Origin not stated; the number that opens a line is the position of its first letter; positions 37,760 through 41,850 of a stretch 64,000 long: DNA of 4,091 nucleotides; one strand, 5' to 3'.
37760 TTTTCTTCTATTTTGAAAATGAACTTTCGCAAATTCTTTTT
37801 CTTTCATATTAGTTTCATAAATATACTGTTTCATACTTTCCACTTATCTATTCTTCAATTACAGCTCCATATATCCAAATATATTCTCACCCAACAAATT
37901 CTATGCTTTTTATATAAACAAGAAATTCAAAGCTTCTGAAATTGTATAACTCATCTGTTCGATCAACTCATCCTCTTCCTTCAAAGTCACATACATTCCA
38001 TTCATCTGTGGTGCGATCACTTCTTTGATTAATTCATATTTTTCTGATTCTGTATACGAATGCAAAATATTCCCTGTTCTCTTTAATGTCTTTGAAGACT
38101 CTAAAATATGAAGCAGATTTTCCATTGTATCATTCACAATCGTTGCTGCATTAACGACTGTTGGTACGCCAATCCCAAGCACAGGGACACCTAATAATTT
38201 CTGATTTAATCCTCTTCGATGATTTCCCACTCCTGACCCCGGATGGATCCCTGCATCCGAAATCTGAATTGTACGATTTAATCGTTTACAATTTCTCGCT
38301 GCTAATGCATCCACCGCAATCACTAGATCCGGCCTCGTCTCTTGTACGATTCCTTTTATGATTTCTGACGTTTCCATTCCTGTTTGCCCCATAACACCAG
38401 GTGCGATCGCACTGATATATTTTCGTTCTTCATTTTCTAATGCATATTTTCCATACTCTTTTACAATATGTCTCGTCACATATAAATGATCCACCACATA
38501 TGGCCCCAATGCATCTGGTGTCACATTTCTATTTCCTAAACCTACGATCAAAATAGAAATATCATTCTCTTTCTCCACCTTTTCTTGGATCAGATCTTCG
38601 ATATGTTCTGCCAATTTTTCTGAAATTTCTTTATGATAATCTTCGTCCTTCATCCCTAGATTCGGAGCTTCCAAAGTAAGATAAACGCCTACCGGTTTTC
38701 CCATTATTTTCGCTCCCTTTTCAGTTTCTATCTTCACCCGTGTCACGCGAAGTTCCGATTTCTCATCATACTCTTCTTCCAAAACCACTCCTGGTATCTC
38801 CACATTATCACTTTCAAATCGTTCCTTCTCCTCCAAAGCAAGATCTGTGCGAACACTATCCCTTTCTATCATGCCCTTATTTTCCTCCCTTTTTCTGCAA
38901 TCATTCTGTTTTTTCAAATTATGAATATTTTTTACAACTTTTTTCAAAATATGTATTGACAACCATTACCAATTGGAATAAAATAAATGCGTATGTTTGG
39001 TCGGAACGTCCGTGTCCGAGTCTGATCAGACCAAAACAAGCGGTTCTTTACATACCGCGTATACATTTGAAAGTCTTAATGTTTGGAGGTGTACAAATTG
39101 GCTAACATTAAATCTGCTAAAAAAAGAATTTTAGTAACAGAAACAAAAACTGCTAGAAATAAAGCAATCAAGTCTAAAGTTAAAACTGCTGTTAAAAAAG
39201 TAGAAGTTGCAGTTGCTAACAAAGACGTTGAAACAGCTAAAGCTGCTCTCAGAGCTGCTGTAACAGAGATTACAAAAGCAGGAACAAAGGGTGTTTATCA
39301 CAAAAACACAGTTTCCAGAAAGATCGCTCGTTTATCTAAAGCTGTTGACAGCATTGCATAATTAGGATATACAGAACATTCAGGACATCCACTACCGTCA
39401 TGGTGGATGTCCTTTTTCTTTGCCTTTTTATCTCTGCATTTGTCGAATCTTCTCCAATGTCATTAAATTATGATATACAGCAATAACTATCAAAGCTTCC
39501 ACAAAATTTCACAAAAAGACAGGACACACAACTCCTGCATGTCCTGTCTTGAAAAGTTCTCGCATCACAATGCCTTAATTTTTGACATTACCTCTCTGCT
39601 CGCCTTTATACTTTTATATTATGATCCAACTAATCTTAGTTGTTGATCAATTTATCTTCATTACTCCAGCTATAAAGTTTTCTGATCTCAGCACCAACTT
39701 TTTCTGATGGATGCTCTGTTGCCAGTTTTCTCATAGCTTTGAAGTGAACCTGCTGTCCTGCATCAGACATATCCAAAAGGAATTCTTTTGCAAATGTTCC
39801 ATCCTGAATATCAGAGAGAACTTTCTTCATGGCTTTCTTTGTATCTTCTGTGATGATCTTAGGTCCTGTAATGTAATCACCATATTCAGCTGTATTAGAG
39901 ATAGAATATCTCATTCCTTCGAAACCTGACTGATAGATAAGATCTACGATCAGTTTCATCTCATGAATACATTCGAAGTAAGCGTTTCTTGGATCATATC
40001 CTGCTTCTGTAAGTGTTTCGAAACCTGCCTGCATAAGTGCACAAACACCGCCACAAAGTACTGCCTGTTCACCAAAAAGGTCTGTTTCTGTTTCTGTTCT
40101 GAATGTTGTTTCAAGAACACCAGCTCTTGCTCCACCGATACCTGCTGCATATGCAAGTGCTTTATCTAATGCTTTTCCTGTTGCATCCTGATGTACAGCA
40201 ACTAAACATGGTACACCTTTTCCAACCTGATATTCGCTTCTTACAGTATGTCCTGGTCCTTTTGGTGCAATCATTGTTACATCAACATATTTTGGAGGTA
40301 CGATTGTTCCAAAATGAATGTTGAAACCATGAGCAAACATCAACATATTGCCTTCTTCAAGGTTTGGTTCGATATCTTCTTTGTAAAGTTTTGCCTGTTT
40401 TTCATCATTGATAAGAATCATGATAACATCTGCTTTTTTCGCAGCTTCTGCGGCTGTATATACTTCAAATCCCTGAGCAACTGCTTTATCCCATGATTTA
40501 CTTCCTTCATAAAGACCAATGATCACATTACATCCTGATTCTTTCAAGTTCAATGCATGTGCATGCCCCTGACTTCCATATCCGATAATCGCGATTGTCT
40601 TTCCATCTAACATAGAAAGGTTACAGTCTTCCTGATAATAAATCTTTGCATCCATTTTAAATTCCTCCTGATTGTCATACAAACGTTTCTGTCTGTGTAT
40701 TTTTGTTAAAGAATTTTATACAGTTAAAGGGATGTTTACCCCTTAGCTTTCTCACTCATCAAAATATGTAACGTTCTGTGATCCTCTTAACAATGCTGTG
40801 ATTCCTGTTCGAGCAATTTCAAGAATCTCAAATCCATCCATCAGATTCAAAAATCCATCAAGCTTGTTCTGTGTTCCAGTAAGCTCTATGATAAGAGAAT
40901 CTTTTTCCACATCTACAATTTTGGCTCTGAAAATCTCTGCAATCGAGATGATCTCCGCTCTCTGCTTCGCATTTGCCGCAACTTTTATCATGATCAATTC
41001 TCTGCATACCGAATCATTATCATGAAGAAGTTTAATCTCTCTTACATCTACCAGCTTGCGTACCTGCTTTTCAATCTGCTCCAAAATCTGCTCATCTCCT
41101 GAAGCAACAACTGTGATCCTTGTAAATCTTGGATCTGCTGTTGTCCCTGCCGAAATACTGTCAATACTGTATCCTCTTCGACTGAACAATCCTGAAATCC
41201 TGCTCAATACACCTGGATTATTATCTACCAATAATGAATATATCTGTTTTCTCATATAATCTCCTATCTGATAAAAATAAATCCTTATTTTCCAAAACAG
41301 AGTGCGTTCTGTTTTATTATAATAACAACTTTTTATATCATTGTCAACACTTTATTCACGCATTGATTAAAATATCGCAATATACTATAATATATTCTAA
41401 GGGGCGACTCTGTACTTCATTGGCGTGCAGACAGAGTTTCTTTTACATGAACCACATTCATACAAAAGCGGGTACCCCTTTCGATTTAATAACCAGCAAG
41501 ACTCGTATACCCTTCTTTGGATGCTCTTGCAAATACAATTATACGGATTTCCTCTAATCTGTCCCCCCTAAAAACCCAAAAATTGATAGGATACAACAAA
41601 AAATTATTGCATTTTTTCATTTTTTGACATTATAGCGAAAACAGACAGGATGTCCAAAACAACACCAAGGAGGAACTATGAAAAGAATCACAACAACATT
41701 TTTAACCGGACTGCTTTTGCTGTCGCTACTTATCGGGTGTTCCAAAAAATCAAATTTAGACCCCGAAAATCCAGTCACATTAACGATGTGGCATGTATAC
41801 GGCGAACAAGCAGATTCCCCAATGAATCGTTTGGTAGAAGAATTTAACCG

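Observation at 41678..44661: Transporter-less solute-binding lipoprotein paired with a membrane-spanning LuxR-HTH regulator: candidate one-component transmembrane sensing module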

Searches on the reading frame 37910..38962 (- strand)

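Call 84: search_protein_families(library=pfam, proteins=[window:37910-38962:-], max_evalue=0.001)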
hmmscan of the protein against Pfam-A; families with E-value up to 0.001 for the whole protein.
window:37910-38962:- (350 aa): 2 families
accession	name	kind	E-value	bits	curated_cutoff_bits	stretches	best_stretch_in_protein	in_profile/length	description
PF03418.19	Peptidase_A25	-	1.9e-86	290.6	27.8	2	40-287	6-246/353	Germination protease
PF06866.16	DUF1256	-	1.5e-05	25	27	0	115-160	7-51/164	Protein of unknown function (DUF1256)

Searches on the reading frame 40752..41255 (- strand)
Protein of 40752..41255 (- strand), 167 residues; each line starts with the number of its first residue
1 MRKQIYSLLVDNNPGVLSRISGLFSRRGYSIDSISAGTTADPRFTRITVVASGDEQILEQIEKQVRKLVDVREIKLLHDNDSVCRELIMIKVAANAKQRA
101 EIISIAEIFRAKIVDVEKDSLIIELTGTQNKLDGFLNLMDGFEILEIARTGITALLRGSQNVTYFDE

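Call 84: search_protein_families(library=pfam, proteins=[window:40752-41255:-], max_evalue=0.001)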
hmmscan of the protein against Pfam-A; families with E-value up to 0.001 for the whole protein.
window:40752-41255:- (167 aa): 4 families
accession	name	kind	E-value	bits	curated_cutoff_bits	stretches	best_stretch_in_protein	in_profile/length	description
PF10369.15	ALS_ss_C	-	5.4e-30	103.7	23.2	1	85-158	1-74/74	Small subunit of acetolactate synthase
PF22629.2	ACT_AHAS_ss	-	9.2e-23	80.6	27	1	7-72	2-66/67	AHAS small subunit-like ACT domain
PF13710.12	ACT_5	-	1.6e-15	57.1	27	1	12-74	1-62/62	ACT domain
PF01842.31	ACT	-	5e-13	49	27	1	9-69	6-65/66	ACT domain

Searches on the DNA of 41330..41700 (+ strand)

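Call 33: search_rna_families(source=window, start=41330, end=41700, threshold=evalue, max_evalue=10, show_alignments=2)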
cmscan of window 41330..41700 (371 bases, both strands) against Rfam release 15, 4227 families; matches with E-value up to 10: 8.
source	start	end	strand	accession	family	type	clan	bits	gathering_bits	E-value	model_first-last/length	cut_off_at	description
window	41545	41672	-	RF00396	SNORA13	Gene; snRNA; snoRNA; HACA-box;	CL00028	26.9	53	0.011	1-134/134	no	Small nucleolar RNA SNORA13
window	41544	41656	-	RF04251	MIR5070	Gene; miRNA;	CL00139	17.3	100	1.3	1-116/116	no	MIR5070 microRNA precursor family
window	41522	41636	-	RF02287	TtnuCD10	Gene; snRNA; snoRNA; CD-box;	-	16.1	85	7.6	1-117/117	no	Tetrahymena snoRNA TtnuCD10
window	41571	41624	-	RF01301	snoR4a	Gene; snRNA; snoRNA; CD-box;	-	15.1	50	8.6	1-77/77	no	Small nucleolar RNA snoR4a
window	41583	41623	+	RF02066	STnc320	Gene; sRNA;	-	14.6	50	4.1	1-55/55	no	Salmonella enterica sRNA STnc320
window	41476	41490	-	RF01072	TMV_UPD-PK3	Cis-reg;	-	13.8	34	0.67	1-31/31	no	Pseudoknot of upstream pseudoknot domain (UPD) of the 3'UTR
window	41575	41667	-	RF02189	ST7-OT4_3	Gene; lncRNA;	-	12.1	50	1.2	207-302/302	no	ST7 overlapping transcript 4 conserved region 3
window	41341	41375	+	RF03027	RT-6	Gene; sRNA;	-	11.2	46.7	9.2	35-70/75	no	RT-6 RNA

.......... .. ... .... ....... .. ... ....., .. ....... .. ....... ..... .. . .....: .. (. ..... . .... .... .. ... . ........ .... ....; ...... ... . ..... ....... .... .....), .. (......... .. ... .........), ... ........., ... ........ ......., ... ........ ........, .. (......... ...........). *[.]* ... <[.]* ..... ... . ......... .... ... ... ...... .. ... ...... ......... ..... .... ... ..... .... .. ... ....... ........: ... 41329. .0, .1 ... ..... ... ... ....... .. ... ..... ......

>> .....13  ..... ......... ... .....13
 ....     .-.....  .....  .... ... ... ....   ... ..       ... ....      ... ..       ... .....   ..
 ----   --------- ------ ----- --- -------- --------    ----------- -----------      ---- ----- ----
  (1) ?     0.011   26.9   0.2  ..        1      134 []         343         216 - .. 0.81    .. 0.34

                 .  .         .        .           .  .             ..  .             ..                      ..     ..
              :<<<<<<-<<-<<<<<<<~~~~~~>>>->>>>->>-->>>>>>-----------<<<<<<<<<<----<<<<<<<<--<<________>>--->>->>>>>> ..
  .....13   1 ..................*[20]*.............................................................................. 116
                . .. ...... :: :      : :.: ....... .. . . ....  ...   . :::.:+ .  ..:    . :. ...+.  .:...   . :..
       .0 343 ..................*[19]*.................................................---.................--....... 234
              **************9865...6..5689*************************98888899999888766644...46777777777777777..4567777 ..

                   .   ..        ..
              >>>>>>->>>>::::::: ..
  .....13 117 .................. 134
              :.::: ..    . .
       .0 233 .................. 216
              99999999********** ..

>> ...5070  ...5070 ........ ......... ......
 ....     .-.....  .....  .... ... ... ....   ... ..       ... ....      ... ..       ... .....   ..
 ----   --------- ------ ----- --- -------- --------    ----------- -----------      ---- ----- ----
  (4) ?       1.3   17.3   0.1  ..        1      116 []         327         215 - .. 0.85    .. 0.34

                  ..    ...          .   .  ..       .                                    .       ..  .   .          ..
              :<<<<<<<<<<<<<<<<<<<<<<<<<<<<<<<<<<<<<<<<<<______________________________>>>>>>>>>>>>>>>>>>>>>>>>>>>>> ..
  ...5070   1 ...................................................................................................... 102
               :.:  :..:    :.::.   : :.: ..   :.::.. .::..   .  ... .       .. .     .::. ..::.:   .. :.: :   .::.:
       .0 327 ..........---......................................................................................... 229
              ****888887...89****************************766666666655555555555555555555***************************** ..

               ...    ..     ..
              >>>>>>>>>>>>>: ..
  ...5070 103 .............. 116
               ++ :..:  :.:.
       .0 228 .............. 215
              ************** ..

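Call 70: build_rna_model(alignment_id=A3, structure=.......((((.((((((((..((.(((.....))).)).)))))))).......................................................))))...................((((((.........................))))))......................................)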
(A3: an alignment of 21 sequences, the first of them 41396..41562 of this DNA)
Model R1 built from alignment A3 (21 sequences, 201 columns); structure: as given.
model positions 166; base pairs 23; branch points 1; effective number of sequences 12.31; information 0.59 bits per position. Calibrated on 0.2 Mb of random sequence (short: E-values are rough).
structure used (alignment columns):
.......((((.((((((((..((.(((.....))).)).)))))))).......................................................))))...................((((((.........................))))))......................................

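Call 71: search_with_rna_model(model_id=R1, sources=[window, L001, L002, L003, L004, L005, L006, L007, L008, L009, L010, L011, L012, L013, L014, L015, L016, L017, L018, L019, L020, L021, L022, L023, L024, L025, L026, L027, L028, L029, L030, L031, L032, L033, L034, L035, L036, L037, L038, L039, L040, L041, L042, L043, L044, L045, L046, L047, L048, L049, L050, L051, L052, L053, L054, L055, L056, L057, L058, L059, L060, L061, L062, L063, L064, L065, L066, L067, L068, L069, L070, L071, L072, L073, L074, L075, L076, L077, L078, L079, L080], max_evalue=0.1, make_alignment=true)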
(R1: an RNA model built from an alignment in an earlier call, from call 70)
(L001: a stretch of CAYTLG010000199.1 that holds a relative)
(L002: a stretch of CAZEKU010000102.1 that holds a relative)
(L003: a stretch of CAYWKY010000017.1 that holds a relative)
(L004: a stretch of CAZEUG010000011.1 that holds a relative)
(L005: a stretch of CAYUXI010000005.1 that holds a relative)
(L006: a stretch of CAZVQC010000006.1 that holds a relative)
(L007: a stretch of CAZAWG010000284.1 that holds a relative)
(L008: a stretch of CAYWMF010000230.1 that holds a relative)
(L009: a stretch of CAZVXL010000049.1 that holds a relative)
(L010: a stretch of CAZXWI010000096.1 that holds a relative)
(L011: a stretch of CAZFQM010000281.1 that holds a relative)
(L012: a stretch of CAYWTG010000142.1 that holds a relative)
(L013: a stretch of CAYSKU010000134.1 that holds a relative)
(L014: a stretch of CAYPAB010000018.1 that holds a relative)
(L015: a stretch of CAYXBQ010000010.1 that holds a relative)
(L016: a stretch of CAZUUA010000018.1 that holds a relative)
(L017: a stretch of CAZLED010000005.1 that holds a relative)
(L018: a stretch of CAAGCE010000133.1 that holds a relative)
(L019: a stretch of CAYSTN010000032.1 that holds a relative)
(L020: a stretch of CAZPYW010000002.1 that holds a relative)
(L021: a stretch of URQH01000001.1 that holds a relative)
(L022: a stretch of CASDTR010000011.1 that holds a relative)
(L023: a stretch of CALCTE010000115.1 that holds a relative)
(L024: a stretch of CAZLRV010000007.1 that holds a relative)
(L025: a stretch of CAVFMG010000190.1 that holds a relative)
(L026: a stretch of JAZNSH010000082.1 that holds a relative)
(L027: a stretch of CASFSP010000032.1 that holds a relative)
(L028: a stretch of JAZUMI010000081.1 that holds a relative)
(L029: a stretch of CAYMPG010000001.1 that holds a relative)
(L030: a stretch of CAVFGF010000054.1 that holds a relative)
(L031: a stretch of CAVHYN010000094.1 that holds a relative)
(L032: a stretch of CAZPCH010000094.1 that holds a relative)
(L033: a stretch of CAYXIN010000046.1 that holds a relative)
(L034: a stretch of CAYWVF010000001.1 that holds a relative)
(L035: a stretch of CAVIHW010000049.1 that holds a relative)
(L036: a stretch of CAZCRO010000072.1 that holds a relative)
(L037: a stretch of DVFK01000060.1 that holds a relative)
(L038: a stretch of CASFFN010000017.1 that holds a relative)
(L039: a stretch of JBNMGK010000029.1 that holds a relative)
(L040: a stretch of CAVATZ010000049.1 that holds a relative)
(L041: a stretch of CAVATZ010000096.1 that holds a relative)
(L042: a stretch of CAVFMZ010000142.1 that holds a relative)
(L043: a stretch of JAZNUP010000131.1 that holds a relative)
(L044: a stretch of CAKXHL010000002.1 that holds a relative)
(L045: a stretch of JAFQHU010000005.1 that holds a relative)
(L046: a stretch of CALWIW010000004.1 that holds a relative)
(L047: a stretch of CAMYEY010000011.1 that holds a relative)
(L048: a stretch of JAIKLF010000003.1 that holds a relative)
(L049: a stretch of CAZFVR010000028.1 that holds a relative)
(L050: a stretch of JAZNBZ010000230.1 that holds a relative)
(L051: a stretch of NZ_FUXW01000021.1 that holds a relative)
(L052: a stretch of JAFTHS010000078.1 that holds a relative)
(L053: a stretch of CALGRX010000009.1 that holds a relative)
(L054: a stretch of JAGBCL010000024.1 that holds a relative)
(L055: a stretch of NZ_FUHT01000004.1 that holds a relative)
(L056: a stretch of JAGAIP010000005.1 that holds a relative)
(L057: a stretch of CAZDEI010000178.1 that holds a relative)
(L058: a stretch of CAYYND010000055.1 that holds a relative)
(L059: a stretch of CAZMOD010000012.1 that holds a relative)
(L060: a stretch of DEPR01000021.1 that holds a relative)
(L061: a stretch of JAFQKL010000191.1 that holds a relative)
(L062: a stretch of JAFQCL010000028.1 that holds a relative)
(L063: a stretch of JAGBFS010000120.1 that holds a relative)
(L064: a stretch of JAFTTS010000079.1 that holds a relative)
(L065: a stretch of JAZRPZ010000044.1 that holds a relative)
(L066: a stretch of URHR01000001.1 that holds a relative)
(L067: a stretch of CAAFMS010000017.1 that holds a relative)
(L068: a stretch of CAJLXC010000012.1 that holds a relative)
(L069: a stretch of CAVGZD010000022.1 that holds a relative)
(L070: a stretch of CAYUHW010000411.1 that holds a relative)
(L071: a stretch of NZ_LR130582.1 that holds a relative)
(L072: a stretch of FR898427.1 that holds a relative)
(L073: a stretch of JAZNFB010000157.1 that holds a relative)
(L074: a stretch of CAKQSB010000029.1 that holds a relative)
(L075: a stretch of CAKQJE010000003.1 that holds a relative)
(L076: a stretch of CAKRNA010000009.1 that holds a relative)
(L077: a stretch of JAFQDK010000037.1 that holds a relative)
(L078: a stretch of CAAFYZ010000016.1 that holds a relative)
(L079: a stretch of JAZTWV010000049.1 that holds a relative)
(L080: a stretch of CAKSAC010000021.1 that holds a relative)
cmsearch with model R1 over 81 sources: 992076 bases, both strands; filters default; matches with E-value up to 0.1: 30.
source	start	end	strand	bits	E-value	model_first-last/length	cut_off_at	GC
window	41396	41562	+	140.1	4.4e-28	1-166/166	no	0.41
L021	6341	6506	+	140.1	4.5e-28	1-166/166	no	0.47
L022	339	504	+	140.1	4.5e-28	1-166/166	no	0.47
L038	6347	6511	+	128.8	1.3e-25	1-166/166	no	0.53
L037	2794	2958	+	127.6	2.4e-25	1-166/166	no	0.53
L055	6336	6500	+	126.6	3.9e-25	1-166/166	no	0.46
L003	6367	6532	+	126.4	4.4e-25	1-166/166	no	0.4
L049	5382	5545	+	120.7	7.7e-24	1-166/166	no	0.48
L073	6384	6535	+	115.6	1e-22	1-166/166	no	0.43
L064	6374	6525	+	113.6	2.8e-22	1-166/166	no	0.45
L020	6351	6498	+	113.5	3e-22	1-166/166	no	0.56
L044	6376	6542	+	112.7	4.5e-22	1-166/166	no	0.56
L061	6347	6514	+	111.1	1e-21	1-166/166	no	0.6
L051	6376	6542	+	109.7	2.1e-21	1-166/166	no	0.52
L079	6294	6447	+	108.7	3.3e-21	1-166/166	no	0.45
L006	6359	6516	+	97.4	9.8e-19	1-166/166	no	0.45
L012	351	503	+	96.4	1.7e-18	1-166/166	no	0.49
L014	6416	6567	+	91.1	2.4e-17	1-166/166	no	0.4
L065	6377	6540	+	85.2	4.8e-16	1-166/166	no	0.42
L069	260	446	+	81.2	3.6e-15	1-166/166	no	0.51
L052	1609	1773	+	78.3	1.5e-14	1-166/166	no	0.45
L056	6343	6507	+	78.3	1.5e-14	1-166/166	no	0.45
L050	1053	1217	+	78.1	1.7e-14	1-166/166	no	0.45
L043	1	108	+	74.9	8.7e-14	57-166/166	5'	0.36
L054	806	970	+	74.2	1.2e-13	1-166/166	no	0.45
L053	3588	3752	+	70.4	8.4e-13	1-166/166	no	0.47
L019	6375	6505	+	51.7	1e-08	1-166/166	no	0.51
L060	2593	2748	+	43.6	6.2e-07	1-166/166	no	0.31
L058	2461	2611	+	23.4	0.017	1-166/166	no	0.34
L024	6517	6554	+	21.9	0.035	1-166/166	no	0.24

Alignment A5: 30 matches aligned to the model, 217 columns, each read 5' to 3' on its own strand. Consensus structure (alignment columns), stored with it:
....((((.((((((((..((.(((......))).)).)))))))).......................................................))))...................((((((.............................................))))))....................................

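Call 89: search_with_rna_model(model_id=R1, sources=[L081, L082, L083, L084, L085, L086, L087, L088, L089, L090, L091, L092, L093, L094, L095, L096, L097, L098, L099, L100, L101, L102, L103], max_evalue=0.01)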
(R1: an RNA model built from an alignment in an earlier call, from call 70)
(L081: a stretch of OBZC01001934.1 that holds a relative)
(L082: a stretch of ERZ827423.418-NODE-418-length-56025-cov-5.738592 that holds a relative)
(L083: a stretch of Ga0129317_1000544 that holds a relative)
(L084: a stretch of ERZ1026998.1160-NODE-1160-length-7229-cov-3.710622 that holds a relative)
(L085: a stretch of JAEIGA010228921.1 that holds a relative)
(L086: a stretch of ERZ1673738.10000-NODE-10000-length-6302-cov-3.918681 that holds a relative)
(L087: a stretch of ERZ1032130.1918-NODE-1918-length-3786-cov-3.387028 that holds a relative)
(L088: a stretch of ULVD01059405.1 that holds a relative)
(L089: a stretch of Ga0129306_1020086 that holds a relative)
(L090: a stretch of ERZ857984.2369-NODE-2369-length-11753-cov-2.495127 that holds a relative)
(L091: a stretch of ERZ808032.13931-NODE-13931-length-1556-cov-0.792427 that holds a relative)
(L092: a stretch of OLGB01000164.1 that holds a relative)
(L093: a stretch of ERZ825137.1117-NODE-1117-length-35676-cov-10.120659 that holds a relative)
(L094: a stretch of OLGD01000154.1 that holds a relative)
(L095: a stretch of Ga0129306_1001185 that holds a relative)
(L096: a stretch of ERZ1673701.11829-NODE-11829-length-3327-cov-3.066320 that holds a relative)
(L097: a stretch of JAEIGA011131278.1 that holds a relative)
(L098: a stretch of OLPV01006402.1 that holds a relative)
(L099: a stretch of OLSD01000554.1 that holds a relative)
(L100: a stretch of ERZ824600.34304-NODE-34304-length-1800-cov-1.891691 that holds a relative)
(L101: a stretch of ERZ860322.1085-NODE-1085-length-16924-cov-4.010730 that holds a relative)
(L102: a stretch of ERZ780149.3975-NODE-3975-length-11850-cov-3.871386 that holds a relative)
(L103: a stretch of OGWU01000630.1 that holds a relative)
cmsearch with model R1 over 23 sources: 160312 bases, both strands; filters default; matches with E-value up to 0.01: 23.
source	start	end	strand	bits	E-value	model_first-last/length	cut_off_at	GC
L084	3223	3390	+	144.1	9.4e-30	1-166/166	no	0.43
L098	4632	4799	-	144.1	9.4e-30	1-166/166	no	0.43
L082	9241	9406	-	142.3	2.3e-29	1-166/166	no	0.46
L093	379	546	+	142.2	2.4e-29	1-166/166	no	0.43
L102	8913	9080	+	142.2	2.4e-29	1-166/166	no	0.43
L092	3541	3706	+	140.1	7.2e-29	1-166/166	no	0.47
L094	633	798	+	140.1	7.2e-29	1-166/166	no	0.47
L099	9376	9541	-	140.1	7.2e-29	1-166/166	no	0.47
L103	6553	6718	-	140.1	7.2e-29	1-166/166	no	0.47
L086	3442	3607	-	139.8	8.3e-29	1-166/166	no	0.47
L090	2627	2792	-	130.2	1.1e-26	1-166/166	no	0.46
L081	3248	3413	+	128.8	2.1e-26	1-166/166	no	0.41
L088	11105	11270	+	128.8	2.1e-26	1-166/166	no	0.41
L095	1593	1758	+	128.8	2.1e-26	1-166/166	no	0.41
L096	1455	1622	-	122.9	4.2e-25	1-166/166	no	0.4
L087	3467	3632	-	122.3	5.6e-25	1-166/166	no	0.44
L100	11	178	+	120.3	1.6e-24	1-166/166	no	0.4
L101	3615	3782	-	116.9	8.4e-24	1-166/166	no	0.46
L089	1147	1314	+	116.6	1e-23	1-166/166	no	0.49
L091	1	147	-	95.6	4.1e-19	1-145/166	3'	0.43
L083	478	644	-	95.1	5.1e-19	1-166/166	no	0.46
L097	57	201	-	85.5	6.5e-17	1-166/166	no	0.49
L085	1682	1826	-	79.2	1.6e-15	1-166/166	no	0.52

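Call 96: search_with_rna_model(model_id=R1, sources=[L104, L105, L106], max_evalue=1, filters=off)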
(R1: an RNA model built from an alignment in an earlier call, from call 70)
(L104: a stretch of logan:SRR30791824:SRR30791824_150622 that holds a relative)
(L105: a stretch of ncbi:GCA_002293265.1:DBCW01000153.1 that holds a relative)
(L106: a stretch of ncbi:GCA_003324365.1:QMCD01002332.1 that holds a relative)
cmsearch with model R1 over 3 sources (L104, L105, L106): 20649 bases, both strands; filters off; matches with E-value up to 1: 2.
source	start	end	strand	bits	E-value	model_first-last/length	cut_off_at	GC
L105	8158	8261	+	11.5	0.14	1-166/166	no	0.38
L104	1017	1053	-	8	0.83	1-166/166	no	0.35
